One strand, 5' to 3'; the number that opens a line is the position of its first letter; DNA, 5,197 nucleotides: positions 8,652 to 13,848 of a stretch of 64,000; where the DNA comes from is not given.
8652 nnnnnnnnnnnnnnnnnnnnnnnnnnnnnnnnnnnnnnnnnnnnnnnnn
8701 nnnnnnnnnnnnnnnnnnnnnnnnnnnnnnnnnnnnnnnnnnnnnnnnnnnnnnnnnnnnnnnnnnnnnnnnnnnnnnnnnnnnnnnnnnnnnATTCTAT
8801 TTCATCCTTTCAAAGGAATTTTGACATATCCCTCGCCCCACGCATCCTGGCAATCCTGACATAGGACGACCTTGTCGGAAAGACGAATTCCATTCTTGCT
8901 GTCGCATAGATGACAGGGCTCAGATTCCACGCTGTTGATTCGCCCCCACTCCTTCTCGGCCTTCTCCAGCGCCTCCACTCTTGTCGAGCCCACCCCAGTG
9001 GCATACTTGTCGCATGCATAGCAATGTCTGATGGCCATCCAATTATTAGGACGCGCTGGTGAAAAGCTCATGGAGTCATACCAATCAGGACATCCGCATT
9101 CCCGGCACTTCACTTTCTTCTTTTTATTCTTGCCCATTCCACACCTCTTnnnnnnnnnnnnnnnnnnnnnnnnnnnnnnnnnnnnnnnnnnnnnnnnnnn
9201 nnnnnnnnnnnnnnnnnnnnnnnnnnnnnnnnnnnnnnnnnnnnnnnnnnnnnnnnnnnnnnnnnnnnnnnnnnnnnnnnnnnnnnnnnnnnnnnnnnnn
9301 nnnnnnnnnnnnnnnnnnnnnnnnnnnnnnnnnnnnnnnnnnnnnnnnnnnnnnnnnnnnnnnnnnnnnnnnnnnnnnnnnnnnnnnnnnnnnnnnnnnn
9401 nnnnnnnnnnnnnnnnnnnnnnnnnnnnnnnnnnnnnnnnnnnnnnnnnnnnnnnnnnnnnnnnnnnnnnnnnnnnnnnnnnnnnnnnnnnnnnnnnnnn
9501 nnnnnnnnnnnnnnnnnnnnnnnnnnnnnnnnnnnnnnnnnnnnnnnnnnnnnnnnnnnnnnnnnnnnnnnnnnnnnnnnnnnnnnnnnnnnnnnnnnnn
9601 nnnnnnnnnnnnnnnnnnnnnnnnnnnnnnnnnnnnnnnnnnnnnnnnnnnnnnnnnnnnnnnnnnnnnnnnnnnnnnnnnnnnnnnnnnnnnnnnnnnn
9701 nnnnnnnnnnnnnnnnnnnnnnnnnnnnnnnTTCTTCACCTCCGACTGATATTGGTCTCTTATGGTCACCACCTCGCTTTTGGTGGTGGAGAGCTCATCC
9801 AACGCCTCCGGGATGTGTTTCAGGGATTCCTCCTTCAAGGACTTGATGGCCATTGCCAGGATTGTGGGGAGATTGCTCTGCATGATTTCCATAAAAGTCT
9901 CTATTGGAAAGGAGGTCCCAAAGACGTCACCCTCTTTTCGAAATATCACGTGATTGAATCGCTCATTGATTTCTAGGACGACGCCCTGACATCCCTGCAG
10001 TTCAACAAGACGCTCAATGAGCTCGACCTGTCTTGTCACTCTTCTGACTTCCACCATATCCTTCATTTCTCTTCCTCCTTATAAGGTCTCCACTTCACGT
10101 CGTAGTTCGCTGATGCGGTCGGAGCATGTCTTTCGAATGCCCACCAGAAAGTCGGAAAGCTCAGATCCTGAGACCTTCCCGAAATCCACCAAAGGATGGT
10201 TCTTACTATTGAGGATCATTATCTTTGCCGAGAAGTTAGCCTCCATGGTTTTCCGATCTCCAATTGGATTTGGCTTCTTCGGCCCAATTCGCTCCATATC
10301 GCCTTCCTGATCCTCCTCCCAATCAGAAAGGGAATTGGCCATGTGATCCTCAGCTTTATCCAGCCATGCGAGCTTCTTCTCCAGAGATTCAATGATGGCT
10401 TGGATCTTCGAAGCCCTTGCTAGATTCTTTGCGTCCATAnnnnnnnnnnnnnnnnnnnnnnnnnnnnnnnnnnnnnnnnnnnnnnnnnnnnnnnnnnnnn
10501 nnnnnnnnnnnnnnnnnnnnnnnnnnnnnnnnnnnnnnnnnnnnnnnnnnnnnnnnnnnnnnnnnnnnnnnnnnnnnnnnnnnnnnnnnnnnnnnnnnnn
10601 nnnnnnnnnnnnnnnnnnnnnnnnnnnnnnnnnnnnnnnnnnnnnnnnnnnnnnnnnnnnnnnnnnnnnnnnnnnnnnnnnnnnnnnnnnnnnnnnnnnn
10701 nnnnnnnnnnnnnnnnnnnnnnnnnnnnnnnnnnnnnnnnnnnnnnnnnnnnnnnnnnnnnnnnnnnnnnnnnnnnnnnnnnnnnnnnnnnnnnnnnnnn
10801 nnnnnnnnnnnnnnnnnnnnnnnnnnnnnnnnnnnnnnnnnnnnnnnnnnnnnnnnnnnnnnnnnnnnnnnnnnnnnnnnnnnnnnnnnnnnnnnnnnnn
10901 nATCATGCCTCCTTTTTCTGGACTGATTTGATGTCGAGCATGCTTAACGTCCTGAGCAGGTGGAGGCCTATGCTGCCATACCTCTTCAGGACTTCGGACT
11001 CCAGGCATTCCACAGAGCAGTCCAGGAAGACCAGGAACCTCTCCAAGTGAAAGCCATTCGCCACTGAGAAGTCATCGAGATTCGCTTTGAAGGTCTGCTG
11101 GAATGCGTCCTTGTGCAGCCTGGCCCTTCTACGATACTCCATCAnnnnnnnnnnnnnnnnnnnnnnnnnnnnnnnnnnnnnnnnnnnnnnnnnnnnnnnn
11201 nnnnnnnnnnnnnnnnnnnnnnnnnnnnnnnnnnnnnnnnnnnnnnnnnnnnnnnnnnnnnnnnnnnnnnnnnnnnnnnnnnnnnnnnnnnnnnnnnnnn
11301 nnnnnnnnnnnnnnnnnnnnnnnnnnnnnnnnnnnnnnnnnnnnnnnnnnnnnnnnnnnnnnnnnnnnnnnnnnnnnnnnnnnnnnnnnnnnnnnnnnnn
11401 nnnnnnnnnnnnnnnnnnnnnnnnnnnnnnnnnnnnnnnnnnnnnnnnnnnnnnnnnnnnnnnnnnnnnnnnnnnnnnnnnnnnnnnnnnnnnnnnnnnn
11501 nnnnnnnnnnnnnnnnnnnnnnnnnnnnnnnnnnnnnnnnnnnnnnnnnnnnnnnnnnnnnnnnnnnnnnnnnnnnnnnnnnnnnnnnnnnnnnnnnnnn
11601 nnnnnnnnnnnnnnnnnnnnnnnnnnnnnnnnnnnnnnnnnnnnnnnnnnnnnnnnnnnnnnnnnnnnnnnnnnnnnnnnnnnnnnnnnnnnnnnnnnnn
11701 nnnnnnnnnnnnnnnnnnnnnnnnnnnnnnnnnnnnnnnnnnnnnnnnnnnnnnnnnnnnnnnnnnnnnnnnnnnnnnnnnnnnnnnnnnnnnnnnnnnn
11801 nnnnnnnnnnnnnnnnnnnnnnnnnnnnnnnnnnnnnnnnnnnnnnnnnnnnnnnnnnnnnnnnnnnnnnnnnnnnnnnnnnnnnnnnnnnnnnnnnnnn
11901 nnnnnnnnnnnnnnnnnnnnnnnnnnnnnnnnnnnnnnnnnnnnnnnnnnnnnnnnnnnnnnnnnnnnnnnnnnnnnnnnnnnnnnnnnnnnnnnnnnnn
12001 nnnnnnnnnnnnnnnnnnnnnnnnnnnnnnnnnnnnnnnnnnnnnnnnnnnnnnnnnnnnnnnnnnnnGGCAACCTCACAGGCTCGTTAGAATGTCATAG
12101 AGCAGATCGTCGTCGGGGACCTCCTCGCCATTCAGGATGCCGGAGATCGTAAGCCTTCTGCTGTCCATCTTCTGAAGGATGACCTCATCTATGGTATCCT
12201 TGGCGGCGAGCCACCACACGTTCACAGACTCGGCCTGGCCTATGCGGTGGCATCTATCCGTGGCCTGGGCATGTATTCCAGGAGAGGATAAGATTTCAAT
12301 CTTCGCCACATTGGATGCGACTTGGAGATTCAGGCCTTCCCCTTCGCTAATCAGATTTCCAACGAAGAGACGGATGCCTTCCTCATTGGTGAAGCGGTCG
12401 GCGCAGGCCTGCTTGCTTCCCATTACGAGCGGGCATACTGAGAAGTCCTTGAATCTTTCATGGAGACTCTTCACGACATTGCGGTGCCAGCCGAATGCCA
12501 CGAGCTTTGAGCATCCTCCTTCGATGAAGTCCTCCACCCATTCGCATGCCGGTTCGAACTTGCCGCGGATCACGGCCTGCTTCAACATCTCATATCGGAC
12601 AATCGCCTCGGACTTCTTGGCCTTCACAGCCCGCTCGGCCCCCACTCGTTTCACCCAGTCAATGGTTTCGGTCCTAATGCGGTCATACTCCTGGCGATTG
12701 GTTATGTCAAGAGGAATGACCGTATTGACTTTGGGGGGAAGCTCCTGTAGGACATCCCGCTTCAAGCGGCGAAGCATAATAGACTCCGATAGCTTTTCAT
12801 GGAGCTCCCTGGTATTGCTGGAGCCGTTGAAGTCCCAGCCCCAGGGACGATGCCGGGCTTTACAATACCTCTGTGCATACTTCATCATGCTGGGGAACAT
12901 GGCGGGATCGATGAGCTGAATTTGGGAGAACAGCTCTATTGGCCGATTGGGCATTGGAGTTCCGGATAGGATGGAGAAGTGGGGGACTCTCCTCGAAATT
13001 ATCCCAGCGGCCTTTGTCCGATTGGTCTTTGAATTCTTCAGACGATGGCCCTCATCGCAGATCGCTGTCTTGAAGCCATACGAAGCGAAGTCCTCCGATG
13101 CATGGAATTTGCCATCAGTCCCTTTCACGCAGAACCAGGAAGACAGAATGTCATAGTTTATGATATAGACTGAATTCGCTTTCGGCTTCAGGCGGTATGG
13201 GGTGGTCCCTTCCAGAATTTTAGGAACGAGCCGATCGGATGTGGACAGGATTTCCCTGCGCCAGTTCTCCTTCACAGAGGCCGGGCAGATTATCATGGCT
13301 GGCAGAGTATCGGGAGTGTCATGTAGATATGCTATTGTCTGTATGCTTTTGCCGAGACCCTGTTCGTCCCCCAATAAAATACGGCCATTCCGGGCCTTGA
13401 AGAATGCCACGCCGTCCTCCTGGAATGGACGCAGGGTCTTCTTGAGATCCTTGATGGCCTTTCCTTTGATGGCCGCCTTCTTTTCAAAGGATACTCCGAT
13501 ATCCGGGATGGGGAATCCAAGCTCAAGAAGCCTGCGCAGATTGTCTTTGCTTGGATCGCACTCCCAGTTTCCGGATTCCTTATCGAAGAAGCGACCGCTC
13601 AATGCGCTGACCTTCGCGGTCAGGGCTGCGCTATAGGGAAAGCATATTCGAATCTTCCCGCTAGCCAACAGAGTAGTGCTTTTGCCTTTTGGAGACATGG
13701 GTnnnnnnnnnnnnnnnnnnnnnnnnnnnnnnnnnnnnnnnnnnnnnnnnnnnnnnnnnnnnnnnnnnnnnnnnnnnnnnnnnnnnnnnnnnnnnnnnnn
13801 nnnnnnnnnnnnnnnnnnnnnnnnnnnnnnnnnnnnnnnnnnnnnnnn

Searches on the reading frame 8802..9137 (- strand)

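Call 48: search_protein_families(library=phrogs, proteins=[window:8802-9137:-], max_evalue=0.01)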
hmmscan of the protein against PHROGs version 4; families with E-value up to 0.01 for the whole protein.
window:8802-9137:- (111 aa): 2 families
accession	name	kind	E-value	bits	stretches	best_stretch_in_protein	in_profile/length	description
phrog_21073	-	unknown function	0.0005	21.1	1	40-74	77-111/137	-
phrog_27120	-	unknown function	0.0072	17.5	1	32-98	20-87/94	-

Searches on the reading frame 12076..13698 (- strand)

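Call 48: search_protein_families(library=phrogs, proteins=[window:12076-13698:-], max_evalue=0.01)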
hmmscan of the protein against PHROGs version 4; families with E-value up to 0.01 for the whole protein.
window:12076-13698:- (540 aa): 8 families
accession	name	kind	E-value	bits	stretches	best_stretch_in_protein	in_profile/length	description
phrog_62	-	DNA, RNA and nucleotide metabolism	3.8e-95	320.7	1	81-526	689-1137/1881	DNA helicase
phrog_29996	-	unknown function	1.4e-20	73.9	2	83-349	718-974/1189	-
phrog_21391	-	DNA, RNA and nucleotide metabolism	1.4e-08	33.4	1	427-485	1395-1453/2021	DNA helicase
phrog_1685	-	unknown function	3.9e-05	22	0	433-525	1460-1552/2278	-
phrog_16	-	DNA, RNA and nucleotide metabolism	4.8e-05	22.7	1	83-269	267-430/986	DNA helicase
phrog_11354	-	unknown function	0.00011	22.9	1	437-521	19-104/116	-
phrog_11801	-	other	0.0008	17.6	0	77-151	858-931/2269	DNA methyltransferase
phrog_23807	-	unknown function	0.0012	17.6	0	100-152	142-197/1053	-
